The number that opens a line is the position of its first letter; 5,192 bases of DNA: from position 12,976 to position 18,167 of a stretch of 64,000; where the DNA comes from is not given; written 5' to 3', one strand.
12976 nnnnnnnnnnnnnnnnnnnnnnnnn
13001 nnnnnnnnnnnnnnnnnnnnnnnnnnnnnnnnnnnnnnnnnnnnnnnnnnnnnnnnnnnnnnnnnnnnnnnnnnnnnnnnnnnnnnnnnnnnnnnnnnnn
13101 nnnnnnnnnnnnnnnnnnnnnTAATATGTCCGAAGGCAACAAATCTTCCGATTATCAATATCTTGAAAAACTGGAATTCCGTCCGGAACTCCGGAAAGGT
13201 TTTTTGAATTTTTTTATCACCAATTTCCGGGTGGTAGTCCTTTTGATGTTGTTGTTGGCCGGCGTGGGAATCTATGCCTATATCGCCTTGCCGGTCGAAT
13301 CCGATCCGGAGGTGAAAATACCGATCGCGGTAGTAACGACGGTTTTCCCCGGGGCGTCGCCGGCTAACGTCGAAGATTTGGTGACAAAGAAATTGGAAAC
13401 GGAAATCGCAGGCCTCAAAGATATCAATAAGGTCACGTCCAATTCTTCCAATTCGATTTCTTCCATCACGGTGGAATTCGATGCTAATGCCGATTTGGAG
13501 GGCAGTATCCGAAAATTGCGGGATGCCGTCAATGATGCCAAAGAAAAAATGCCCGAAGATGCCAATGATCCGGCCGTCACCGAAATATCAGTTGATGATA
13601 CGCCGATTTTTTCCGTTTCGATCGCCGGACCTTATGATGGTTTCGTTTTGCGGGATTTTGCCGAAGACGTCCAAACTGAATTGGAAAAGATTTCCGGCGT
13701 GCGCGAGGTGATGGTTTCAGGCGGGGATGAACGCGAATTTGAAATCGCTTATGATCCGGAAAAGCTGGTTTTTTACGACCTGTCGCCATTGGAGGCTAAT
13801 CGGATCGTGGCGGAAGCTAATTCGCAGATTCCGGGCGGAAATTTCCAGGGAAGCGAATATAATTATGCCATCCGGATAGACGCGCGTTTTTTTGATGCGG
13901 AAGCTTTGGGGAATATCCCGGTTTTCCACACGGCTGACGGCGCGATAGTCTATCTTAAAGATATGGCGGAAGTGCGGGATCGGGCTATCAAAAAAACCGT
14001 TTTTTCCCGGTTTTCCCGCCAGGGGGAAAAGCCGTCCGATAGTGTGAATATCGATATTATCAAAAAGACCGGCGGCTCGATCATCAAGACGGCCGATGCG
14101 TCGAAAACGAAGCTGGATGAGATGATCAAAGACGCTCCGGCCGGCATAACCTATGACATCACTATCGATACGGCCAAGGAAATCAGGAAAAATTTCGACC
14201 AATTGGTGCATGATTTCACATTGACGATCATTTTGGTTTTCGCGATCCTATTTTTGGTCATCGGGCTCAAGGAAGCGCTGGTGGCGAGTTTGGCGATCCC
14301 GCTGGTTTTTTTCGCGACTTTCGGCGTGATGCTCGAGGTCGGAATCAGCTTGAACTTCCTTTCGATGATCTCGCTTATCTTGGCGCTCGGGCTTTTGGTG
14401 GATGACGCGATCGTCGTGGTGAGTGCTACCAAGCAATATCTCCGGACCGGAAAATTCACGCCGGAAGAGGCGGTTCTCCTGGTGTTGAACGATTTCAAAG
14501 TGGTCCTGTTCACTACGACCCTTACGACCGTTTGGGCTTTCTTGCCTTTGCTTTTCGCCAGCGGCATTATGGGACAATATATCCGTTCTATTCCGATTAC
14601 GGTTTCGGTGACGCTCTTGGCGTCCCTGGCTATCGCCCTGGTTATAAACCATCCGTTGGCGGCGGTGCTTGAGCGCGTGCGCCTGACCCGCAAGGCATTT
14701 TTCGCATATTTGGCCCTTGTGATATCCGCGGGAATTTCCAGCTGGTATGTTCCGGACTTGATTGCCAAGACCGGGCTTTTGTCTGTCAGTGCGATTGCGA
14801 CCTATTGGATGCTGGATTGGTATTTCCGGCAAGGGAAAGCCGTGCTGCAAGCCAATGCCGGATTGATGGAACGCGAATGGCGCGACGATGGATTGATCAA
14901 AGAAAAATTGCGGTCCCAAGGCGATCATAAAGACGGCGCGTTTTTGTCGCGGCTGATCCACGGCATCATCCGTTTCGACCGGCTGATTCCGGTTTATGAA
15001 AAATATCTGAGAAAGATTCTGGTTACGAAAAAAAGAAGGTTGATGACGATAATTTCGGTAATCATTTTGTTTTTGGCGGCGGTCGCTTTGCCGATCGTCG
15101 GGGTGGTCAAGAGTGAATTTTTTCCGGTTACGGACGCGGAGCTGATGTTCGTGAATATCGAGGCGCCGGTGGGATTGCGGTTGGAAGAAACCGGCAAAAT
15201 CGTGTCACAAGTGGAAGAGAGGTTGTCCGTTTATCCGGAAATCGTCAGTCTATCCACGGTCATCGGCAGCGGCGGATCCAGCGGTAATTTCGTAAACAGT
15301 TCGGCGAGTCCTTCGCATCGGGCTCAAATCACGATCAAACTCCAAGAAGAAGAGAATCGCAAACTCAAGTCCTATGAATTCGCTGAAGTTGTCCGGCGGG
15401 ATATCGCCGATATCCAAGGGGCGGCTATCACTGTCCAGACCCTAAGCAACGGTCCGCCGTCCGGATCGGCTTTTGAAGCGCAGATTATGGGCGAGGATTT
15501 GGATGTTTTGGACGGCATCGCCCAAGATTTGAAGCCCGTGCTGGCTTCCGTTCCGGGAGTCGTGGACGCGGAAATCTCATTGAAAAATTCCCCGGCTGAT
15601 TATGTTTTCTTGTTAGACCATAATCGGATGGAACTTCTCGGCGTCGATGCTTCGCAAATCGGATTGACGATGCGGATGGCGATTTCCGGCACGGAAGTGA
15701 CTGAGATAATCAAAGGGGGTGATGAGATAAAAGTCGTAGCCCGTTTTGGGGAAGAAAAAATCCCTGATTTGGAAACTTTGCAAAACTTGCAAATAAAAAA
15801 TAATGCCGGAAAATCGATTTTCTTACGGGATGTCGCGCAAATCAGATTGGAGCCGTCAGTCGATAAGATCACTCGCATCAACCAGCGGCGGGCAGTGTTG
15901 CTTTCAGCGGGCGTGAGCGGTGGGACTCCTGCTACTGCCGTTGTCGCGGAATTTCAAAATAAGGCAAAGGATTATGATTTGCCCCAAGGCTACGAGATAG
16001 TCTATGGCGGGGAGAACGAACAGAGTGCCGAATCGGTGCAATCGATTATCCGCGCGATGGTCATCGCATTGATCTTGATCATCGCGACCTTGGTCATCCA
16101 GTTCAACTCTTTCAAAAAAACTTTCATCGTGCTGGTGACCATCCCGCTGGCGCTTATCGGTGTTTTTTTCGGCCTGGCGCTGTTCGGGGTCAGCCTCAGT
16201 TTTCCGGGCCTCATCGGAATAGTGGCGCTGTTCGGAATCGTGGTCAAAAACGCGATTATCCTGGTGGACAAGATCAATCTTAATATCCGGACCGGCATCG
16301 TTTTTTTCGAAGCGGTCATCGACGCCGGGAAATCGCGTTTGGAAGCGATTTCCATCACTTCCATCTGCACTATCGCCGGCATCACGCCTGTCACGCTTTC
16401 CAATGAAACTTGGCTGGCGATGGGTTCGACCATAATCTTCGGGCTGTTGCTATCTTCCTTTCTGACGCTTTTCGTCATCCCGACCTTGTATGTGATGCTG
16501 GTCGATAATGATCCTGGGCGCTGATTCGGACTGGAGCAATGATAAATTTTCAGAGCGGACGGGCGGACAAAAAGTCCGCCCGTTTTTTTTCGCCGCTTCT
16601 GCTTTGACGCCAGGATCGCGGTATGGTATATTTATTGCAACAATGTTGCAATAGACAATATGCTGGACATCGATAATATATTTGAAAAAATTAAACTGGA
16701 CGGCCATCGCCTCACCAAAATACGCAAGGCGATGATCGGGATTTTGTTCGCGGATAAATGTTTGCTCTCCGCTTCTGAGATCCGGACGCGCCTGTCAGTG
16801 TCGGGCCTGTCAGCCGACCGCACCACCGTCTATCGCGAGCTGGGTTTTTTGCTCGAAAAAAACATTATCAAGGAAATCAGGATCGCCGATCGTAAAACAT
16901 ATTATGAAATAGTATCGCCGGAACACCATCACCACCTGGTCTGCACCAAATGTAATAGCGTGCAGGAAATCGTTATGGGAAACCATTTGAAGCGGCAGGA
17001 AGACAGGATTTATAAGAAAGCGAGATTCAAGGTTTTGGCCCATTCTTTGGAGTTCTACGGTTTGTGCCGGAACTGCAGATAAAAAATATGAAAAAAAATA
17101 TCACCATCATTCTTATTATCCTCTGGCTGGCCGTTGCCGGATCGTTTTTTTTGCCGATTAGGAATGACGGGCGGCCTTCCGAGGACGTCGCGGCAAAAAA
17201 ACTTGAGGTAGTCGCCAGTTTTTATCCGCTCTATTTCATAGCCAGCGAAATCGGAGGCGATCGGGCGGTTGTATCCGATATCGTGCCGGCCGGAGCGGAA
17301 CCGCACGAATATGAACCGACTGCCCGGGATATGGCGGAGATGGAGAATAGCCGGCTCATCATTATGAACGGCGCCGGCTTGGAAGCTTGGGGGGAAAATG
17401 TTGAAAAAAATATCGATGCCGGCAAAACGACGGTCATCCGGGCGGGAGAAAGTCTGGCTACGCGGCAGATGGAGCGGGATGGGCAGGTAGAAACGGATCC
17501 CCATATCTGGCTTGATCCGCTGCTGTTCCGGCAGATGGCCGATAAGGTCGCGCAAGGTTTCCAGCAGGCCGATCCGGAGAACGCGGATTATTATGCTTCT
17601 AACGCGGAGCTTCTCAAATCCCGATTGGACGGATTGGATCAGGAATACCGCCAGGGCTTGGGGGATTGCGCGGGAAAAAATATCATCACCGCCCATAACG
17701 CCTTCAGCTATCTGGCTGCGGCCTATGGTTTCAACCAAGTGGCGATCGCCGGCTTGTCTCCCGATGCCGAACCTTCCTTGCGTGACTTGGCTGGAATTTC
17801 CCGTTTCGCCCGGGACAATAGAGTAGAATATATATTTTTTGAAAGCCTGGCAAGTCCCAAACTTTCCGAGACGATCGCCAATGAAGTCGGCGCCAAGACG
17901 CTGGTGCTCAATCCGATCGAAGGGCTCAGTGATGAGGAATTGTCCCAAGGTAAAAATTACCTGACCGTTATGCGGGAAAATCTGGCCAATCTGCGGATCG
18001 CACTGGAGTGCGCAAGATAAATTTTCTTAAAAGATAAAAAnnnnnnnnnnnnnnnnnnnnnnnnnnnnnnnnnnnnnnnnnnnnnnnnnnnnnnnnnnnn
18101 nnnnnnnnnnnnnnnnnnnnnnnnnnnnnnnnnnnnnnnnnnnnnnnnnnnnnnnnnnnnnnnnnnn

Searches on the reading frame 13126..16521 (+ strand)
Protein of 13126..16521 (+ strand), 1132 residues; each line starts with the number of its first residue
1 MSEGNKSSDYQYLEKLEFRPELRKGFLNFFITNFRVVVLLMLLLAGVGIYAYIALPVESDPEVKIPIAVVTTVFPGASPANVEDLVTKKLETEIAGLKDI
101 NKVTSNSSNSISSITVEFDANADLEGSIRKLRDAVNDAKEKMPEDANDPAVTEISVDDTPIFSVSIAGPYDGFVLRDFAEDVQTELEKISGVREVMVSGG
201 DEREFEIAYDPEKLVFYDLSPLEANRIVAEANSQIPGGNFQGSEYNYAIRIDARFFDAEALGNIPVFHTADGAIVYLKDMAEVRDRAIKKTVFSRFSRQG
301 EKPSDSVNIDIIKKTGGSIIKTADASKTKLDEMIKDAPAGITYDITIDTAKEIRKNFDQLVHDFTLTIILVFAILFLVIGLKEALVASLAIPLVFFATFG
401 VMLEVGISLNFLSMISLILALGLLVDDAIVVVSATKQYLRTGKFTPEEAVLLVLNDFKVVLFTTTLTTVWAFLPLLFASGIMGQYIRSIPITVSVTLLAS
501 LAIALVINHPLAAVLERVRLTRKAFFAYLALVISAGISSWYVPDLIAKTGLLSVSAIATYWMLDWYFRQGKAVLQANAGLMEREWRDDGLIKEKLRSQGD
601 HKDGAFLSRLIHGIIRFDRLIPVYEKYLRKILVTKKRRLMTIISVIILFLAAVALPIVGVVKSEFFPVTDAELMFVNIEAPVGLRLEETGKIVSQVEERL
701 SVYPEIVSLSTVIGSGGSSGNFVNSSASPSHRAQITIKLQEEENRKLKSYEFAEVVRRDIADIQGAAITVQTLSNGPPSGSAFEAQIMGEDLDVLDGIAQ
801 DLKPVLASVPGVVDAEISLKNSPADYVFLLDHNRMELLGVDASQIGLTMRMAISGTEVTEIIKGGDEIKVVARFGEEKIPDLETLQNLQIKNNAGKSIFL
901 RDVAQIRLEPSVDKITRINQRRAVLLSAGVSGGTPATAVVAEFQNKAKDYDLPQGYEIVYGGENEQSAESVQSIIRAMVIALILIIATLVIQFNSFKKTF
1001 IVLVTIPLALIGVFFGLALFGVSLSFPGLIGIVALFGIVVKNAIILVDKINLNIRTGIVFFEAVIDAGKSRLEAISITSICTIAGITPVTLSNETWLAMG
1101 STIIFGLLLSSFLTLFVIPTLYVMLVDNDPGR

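Call 16: search_protein_families(library=pfam, proteins=[window:13126-16521:+], max_evalue=0.001)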
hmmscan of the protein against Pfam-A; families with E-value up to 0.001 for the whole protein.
window:13126-16521:+ (1132 aa): 2 families
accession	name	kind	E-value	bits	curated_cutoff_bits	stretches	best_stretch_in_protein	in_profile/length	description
PF00873.25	ACR_tran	-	3.6e-185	618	28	2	26-527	1-503/1021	AcrB/AcrD/AcrF family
PF00403.32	HMA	-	0.00018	22.2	24.8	0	88-135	14-56/62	Heavy-metal-associated domain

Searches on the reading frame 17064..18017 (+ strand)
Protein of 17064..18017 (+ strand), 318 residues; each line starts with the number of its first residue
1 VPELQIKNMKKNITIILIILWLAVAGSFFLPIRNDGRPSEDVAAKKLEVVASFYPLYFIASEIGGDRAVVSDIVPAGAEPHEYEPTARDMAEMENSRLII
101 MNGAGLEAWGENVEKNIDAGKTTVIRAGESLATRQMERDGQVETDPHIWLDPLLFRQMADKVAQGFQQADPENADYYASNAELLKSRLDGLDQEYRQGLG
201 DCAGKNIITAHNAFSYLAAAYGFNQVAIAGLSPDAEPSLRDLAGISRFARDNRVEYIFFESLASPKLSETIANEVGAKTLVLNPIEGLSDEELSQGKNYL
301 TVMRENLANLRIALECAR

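Call 24: search_protein_families(library=pfam, proteins=[window:17064-18017:+], max_evalue=0.00001)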
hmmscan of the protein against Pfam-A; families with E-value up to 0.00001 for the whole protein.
window:17064-18017:+ (318 aa): 1 family
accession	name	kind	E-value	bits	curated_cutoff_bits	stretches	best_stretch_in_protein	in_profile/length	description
PF01297.22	ZnuA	-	5.8e-82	275.5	29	1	49-311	1-261/263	Zinc-uptake complex component A periplasmic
